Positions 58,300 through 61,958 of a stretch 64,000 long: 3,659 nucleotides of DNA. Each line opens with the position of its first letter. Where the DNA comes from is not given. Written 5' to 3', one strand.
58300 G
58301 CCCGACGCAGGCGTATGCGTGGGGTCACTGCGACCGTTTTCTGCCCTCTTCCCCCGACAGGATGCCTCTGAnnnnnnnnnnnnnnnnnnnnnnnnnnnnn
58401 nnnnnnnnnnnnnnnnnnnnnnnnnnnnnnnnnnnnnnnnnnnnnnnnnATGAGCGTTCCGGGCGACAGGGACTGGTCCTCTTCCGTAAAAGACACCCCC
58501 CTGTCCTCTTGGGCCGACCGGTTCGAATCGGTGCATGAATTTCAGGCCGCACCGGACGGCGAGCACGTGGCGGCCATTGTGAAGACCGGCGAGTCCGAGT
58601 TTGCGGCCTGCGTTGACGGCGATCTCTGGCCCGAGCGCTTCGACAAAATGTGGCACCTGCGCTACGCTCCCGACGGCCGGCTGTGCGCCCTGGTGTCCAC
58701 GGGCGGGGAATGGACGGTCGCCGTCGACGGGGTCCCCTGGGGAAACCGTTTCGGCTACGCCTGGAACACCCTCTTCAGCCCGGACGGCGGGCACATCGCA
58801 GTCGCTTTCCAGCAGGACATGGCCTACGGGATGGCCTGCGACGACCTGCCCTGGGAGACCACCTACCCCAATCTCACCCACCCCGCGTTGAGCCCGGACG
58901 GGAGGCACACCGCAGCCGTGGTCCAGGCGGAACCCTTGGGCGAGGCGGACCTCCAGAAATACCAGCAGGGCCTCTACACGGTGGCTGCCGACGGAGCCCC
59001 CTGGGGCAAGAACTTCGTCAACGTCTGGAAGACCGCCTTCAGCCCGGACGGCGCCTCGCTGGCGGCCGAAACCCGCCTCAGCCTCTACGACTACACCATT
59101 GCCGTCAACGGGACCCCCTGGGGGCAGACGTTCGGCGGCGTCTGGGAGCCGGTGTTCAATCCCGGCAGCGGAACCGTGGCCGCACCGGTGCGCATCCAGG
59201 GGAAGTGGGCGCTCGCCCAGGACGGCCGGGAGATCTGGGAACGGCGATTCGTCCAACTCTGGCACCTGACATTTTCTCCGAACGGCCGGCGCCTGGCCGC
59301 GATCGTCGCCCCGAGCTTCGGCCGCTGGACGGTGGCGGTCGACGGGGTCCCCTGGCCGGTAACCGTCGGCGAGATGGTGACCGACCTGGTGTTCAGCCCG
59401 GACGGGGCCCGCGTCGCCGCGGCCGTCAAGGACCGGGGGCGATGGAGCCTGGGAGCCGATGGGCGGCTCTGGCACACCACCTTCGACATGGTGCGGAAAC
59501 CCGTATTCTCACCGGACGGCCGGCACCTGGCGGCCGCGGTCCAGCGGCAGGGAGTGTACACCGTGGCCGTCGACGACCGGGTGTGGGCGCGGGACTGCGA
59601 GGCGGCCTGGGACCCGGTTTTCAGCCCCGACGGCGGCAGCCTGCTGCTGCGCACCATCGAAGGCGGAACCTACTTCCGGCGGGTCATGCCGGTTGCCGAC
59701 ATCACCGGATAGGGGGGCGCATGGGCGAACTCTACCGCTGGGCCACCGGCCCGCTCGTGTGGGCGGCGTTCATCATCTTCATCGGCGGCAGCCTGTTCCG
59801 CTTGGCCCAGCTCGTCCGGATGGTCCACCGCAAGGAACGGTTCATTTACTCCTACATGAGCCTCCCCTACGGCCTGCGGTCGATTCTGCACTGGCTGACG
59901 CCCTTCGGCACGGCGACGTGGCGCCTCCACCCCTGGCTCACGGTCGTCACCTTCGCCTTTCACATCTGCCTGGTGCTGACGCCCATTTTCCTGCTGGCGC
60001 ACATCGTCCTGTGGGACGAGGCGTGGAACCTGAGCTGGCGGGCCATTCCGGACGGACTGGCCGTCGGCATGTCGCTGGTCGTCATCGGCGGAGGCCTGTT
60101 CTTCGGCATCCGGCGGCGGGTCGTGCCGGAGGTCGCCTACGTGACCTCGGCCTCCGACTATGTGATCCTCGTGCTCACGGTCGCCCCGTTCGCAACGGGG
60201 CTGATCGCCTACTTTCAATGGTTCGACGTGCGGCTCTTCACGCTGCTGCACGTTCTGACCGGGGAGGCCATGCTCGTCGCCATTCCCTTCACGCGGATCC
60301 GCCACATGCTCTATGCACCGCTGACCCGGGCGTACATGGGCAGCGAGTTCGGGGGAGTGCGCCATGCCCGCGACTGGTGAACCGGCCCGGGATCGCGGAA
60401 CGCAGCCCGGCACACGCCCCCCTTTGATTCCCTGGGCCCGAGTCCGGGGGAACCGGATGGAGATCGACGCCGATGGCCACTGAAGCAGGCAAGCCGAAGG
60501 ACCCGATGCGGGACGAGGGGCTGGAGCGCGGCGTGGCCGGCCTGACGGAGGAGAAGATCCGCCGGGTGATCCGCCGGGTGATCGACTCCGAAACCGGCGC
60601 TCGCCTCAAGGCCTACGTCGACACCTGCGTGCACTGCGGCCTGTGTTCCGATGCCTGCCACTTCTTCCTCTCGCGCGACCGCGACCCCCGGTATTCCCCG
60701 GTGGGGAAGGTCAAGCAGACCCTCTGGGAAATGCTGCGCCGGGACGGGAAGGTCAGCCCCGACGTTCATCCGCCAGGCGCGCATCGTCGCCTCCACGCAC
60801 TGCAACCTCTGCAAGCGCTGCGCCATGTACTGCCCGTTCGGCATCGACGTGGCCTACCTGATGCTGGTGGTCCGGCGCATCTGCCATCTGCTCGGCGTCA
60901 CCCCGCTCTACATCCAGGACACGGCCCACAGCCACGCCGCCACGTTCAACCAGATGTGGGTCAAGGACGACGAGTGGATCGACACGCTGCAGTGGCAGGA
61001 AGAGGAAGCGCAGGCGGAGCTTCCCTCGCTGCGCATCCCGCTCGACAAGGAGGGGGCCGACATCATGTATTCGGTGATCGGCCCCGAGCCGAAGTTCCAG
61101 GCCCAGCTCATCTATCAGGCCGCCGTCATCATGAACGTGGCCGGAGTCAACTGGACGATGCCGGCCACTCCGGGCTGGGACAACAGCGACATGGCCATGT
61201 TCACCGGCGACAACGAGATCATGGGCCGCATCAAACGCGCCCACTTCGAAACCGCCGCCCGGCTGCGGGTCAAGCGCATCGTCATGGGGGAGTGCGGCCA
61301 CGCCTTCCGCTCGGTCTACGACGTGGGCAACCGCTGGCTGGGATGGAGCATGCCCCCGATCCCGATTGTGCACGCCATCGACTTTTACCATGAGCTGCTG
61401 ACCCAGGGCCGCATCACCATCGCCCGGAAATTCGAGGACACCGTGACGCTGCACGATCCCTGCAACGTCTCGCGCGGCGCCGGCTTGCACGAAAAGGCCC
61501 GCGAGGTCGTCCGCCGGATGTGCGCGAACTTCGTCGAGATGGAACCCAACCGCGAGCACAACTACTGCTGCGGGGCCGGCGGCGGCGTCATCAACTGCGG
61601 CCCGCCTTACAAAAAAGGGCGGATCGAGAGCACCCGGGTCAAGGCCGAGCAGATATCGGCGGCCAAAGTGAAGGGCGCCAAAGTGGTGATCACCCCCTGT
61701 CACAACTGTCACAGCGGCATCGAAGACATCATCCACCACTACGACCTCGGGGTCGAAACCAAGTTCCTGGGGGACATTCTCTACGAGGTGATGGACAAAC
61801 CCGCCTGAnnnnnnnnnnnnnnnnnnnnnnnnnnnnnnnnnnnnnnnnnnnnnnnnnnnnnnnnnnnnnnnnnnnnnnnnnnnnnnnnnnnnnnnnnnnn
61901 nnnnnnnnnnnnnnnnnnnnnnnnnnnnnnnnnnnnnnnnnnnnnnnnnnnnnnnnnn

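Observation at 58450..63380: Tmc-type transmembrane redox complex in inverted gene order with an inserted FrhB-family flavo-Fe-S subunit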

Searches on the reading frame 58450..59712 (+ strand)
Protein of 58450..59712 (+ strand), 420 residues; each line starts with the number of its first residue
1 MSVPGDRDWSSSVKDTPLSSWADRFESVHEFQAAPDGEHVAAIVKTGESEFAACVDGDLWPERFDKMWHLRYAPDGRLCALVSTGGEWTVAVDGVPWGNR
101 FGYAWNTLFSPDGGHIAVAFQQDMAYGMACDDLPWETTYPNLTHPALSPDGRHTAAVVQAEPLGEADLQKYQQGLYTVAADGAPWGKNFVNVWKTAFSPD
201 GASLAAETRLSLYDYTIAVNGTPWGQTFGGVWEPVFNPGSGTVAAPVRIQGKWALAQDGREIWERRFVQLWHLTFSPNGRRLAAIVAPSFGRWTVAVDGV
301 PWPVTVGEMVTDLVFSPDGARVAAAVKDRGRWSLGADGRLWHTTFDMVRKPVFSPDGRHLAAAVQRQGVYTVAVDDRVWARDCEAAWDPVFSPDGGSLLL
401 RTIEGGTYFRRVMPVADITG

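Call 4: search_protein_families(library=pfam, proteins=[window:58450-59712:+], max_evalue=0.01)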
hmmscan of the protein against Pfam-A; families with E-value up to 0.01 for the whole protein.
window:58450-59712:+ (420 aa): 5 families
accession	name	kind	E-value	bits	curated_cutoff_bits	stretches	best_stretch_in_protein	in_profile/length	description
PF07676.18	PD40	-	1.2e-09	38.3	20.9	0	351-370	14-34/38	WD40-like Beta Propeller Repeat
PF00400.38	WD40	-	7.6e-07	29.9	27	0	310-328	14-32/39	WD domain, G-beta repeat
PF25174.1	Beta-prop_THOC3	-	0.00032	20.2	305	0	347-375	215-243/272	THOC3 beta-propeller domain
PF10584.14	Proteasome_A_N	-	0.0045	17.1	27.7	0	352-358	7-13/23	Proteasome subunit A N-terminal signature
PF23414.1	Beta-prop_EML_2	-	0.005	16.7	90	0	292-377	24-113/266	Echinoderm microtubule-associated protein second beta-propeller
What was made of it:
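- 58450..59712 (+): tmcD: cytoplasmic Trp-rich beta-propeller subunit and first gene of the operon. PD40/WD40 repeats, call 4.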

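Call 5: search_protein_families(library=ncbifam, proteins=[window:58450-59712:+], max_evalue=0.01)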
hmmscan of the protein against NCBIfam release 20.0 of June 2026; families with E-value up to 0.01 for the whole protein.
window:58450-59712:+ (420 aa): 3 families
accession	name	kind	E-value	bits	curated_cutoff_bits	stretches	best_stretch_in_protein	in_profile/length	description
NF045725.1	TmcD_fam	equivalog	6.4e-173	575.4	440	1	7-415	3-412/412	electron transfer complex subunit TmcD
TIGR02800.1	propeller_TolB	equivalog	0.00015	20.9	343.15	0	347-398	236-293/418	Tol-Pal system beta propeller repeat protein TolB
NF033523.0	lasso_peptidase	equivalog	0.0026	16.6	400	0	352-404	25-77/638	Atxe2 family lasso peptide isopeptidase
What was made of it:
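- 58450..59712 (+): NCBIfam NF045725 TmcD 575 bits (cut-off 440), call 5.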

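Call 15: find_homologous_proteins(query=window:58450-59712:+, max_evalue=1e-10)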
Query window:58450-59712:+ (420 aa): 323 proteins with E <= 1e-10 among 8000 candidates; the best 120 are listed.
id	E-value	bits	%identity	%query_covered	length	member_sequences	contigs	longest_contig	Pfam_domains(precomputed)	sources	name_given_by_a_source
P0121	4.4e-206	703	71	100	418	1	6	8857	PF26549.1,PF23381.2,PF00400.39,PF07676.19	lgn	-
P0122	2.7e-179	615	64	100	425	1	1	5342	-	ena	-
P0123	4.1e-164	565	61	98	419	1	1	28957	PF07676.19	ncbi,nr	ncbi:MAG: WD40 repeat domain-containing protein [Deltaproteobacteria bacterium]|nr:WD40 repeat domai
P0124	1.3e-161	557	58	98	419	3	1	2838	PF07676.19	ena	-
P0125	5.3e-161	555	59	100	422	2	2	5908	-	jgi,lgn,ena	-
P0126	1.4e-160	553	57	100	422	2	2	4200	PF26549.1,PF07676.19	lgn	-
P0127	7.1e-159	548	57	98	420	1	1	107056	PF07676.19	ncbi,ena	-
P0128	6.0e-155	535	57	98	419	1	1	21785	-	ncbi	-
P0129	5.5e-154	531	55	98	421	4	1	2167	PF07676.19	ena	-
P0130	6.7e-151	521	54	98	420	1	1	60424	PF23381.2,PF00400.39,PF07676.19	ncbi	-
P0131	1.7e-150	520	53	98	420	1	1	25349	-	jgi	jgi:hypothetical protein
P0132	5.4e-149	515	53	98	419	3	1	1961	PF23381.2,PF07676.19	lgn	-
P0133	8.2e-147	508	55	98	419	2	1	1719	-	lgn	-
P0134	2.0e-145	503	53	95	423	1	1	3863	PF07676.19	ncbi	-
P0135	9.7e-144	498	52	100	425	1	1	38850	PF07676.19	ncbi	-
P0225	1.7e-112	395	45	98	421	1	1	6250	PF07676.19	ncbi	ncbi:MAG: electron transfer complex subunit TmcD [Desulfovibrionaceae bacterium]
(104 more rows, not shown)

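Call 19: find_related_loci(query=A2, collection=genome_contigs, flank=10000)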
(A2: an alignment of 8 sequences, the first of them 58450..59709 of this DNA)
Query A2 (420 aa) in genome_contigs; peptide patterns used: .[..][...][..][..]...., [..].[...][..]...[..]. (x = any residue, [..] = any of these).
553 stretches matched a pattern; 452 encode a relative of the query (tblastn E <= 1e-3); the best 80 are kept; 80 distinct loci.
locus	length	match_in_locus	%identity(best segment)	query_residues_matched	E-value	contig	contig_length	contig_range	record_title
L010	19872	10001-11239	75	8-420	0e+0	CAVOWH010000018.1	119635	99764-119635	MAG: uncultured delta proteobacterium isolate MFD00032.bin.1.90 genome assembly, contig: contig_70064, whole genome shot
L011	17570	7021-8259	74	8-420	0e+0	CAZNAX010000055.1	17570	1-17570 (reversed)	MAG TPA_asm: uncultured Desulfatibacillum sp. isolate binchicken_co234_279 genome assembly, contig: NODE_1805_length_175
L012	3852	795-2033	73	8-420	0e+0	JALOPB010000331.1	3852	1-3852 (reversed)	MAG: Desulfobacterales bacterium isolate Prado118 scaffold_71946, whole genome shotgun sequence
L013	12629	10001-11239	71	8-420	0e+0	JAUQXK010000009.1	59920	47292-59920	MAG: Desulfobacterales bacterium isolate BIN27 contig_17446, whole genome shotgun sequence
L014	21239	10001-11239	72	8-420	0e+0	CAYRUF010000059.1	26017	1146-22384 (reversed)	MAG TPA_asm: uncultured Desulfatibacillum sp. isolate binchicken_co107_359 genome assembly, contig: NODE_4695_length_260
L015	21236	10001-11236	69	9-420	0e+0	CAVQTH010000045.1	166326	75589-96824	MAG: uncultured delta proteobacterium isolate MFD00032.bin.2.163 genome assembly, contig: contig_74649, whole genome sho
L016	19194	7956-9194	71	8-420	0e+0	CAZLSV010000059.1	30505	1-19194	MAG TPA_asm: uncultured Desulfatibacillum sp. isolate binchicken_co266_254 genome assembly, contig: NODE_2539_length_305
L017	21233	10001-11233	62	8-418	1e-177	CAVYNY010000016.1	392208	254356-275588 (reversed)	MAG: uncultured delta proteobacterium isolate MFD05684.bin.2.75 genome assembly, contig: contig_47838, whole genome shot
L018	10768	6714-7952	60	8-420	4e-175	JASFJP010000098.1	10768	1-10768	MAG: Desulfobacterales bacterium isolate D0608U02metaG_Bin_613 D0608U02metaG_FD_scaffold_705_c1, whole genome shotgun se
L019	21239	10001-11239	62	8-420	2e-173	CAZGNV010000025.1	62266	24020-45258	MAG TPA_asm: uncultured Desulfosarcinaceae bacterium isolate SRP338002_co1_139 genome assembly, contig: NODE_441_length_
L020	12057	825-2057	61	8-418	4e-172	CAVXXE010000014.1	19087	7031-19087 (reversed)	MAG: uncultured delta proteobacterium isolate MFD03804.bin.2.141 genome assembly, contig: contig_14232, whole genome sho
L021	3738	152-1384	61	8-418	2e-178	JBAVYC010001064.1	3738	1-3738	MAG: Desulfobacterales bacterium isolate MFD03804_ilm_asm_bin1 k127_66432, whole genome shotgun sequence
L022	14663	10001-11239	57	8-420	8e-171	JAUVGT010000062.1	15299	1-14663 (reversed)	MAG: Deltaproteobacteria bacterium isolate CSMAG_383 CSMAG_383_k141_3796945_length_15299_cov_6.9785, whole genome shotgu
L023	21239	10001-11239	60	8-420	7e-171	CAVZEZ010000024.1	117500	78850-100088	MAG: uncultured delta proteobacterium isolate MFD05684.bin.1.177 genome assembly, contig: contig_58911, whole genome sho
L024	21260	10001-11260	63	1-420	2e-170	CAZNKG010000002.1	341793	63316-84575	MAG TPA_asm: uncultured Desulfatibacillum sp. isolate binchicken_co107_295 genome assembly, contig: NODE_25_length_34179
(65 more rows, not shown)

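Call 37: find_encoding_contigs(protein=P0225, flank=6000, max_places=1)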
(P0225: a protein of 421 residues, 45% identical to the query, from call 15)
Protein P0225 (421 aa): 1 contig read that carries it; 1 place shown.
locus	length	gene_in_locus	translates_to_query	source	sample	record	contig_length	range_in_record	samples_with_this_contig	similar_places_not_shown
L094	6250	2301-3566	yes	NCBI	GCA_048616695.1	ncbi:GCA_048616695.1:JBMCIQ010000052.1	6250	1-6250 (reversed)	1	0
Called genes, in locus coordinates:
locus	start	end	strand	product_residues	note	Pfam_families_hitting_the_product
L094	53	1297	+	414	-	PF21374:WsaF_N, PF22772:WsaF_C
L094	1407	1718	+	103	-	PF00829:Ribosomal_L21p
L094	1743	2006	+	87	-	PF01016:Ribosomal_L27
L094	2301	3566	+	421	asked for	PF07676:PD40 (faint)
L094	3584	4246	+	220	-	PF02665:Nitrate_red_gam (faint)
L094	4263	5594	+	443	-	PF13183:Fer4_8, PF13534:Fer4_17 (weak), PF02754:CCG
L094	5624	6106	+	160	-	PF02085:Cytochrom_CIII, PF14537:Cytochrom_c3_2 (faint), PF14522:Cytochrome_C7 (faint)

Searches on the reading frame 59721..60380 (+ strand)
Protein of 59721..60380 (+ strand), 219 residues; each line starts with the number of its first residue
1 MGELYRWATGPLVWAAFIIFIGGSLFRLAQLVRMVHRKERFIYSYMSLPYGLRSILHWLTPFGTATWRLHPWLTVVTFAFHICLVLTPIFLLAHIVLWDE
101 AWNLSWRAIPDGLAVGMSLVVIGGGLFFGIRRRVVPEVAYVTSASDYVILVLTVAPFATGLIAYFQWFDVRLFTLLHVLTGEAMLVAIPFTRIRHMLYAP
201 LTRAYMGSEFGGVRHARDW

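Call 4: search_protein_families(library=pfam, proteins=[window:59721-60380:+], max_evalue=0.01)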
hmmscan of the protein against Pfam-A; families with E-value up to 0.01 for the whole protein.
window:59721-60380:+ (219 aa): 2 families
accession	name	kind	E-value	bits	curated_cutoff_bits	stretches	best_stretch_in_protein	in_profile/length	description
PF02665.19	Nitrate_red_gam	-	3.7e-08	33.7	22.9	2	74-165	55-142/217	Nitrate reductase gamma subunit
PF07444.16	Ycf66_N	-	0.0063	17.1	22.3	1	13-53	2-42/76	Ycf66 protein N-terminus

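Call 5: search_protein_families(library=ncbifam, proteins=[window:59721-60380:+], max_evalue=0.01)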
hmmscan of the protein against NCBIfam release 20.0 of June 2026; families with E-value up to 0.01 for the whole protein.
window:59721-60380:+ (219 aa): 3 families
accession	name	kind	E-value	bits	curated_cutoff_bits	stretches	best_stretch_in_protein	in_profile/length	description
NF045723.1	memb_anch_TmcC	equivalog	5.1e-95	317.1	240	1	3-219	2-218/218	TmcC family electron transfer complex membrane anchor subunit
NF045716.1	sulf_resp_HmcE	equivalog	6.6e-53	179.6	275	1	5-212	2-213/226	sulfate respiration complex protein HmcE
TIGR00351.1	narI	equivalog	0.0034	17.3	105.55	0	74-165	59-145/225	respiratory nitrate reductase subunit gamma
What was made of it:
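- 59721..60380 (+): tmcC: NarI/HmcE-like membrane cytochrome b anchor. Pfam PF02665 (calls 4, 5).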

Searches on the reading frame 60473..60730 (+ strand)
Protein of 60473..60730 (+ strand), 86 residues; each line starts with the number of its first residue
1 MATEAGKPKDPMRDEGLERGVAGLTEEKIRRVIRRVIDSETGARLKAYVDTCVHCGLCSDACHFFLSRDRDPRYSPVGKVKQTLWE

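Call 4: search_protein_families(library=pfam, proteins=[window:60473-60730:+], max_evalue=0.01)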
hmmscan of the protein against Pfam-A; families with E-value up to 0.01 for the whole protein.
window:60473-60730:+ (86 aa): 6 families
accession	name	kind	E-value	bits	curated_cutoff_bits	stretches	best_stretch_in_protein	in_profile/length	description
PF13183.11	Fer4_8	-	2.2e-06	28.6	27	1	49-80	2-34/68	4Fe-4S dicluster domain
PF13534.11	Fer4_17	-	6.8e-06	27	22.2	2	31-62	24-56/61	4Fe-4S dicluster domain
PF12797.12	Fer4_2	-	0.00059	20.1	24.5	1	49-63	7-21/22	4Fe-4S binding domain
PF12800.12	Fer4_4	-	0.00084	19.9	24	1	50-63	2-15/17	4Fe-4S binding domain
PF12838.12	Fer4_7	-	0.0023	18.8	27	1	44-63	30-49/52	4Fe-4S dicluster domain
PF13187.11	Fer4_9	-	0.0046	17.4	27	1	33-62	26-47/52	4Fe-4S dicluster domain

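Call 5: search_protein_families(library=ncbifam, proteins=[window:60473-60730:+], max_evalue=0.01)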
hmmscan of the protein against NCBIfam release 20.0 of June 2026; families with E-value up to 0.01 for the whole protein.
window:60473-60730:+ (86 aa): 6 families
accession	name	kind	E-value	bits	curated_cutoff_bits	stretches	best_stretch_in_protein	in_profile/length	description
NF045724.1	ferredox_TmcB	equivalog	2.4e-34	118.6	735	1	12-86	3-77/430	electron transfer complex ferredoxin TmcB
NF045711.1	sulf_resp_HmcF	equivalog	1.6e-10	40.4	750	1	32-85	42-95/457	sulfate respiration complex iron-sulfur protein HmcF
NF045796.1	DsrK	equivalog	5.2e-10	38.5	400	1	42-79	42-78/453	sulfate reduction electron transfer complex DsrMKJOP subunit DsrK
NF008434.0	PRK11274.1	equivalog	0.0051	15.8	333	1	37-65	10-38/409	glycolate oxidase subunit GlcF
NF042909.1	FMH_DH_FwdF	exception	0.0054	15.9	375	1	25-64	33-69/336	tungsten-dependent formylmethanofuran dehydrogenase subunit FwdF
NF007012.0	PRK09476.1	equivalog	0.0056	15.9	269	1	45-64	54-73/254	ferredoxin-type protein NapG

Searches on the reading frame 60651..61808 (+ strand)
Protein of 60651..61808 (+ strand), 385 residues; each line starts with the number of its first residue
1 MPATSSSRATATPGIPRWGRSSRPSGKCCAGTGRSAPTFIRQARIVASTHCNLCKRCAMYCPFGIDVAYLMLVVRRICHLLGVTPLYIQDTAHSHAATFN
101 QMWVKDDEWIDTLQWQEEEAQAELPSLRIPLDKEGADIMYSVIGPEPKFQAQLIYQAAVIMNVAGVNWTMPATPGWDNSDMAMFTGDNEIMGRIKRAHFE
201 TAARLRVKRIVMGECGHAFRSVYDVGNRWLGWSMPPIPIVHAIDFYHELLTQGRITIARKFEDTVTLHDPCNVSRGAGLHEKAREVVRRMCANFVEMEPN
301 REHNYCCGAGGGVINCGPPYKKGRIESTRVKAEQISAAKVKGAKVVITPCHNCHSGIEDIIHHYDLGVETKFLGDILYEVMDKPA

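Call 4: search_protein_families(library=pfam, proteins=[window:60651-61808:+], max_evalue=0.01)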
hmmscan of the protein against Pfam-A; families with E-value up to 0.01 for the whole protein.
window:60651-61808:+ (385 aa): 3 families
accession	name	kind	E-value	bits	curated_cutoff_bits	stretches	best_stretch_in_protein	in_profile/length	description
PF02754.22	CCG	-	2e-11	44.2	20.6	1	265-357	1-84/85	Cysteine-rich domain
PF00037.32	Fer4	-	0.0043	17.3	21.1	0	50-64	7-21/24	4Fe-4S binding domain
PF12837.12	Fer4_6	-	0.0079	16.6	25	0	51-64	9-22/24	4Fe-4S binding domain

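Call 5: search_protein_families(library=ncbifam, proteins=[window:60651-61808:+], max_evalue=0.01)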
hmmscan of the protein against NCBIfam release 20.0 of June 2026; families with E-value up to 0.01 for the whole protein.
window:60651-61808:+ (385 aa): 8 families
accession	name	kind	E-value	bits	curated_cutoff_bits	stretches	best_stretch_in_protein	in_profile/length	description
NF045724.1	ferredox_TmcB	equivalog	1.4e-207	689.4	735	1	32-383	82-430/430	electron transfer complex ferredoxin TmcB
NF045711.1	sulf_resp_HmcF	equivalog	1.2e-88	298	750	1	32-384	101-452/457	sulfate respiration complex iron-sulfur protein HmcF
NF045796.1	DsrK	equivalog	5.6e-52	176.9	400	1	50-369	119-428/453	sulfate reduction electron transfer complex DsrMKJOP subunit DsrK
NF004898.0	PRK06259.1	equivalog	1.4e-18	66.8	385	1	247-366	361-473/488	fumarate reductase (CoM/CoB) subunit TfrB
NF045670.1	quin_L_LdhH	equivalog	2.6e-12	45.8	800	1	244-377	581-705/706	L-lactate dehydrogenase (quinone) large subunit LdhH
NF045663.1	diclust_near_Sec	equivalog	3.8e-11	41.8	530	1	256-327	525-598/759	pyridine nucleotide-disulfide oxidoreductase/dicluster-binding protein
NF008369.0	PRK11168.1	equivalog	3.2e-08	32.9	278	1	240-358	272-381/401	anaerobic glycerol-3-phosphate dehydrogenase subunit C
TIGR03379.1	glycerol3P_GlpC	equivalog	0.00053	18.9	279.9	0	242-359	271-379/397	anaerobic glycerol-3-phosphate dehydrogenase subunit GlpC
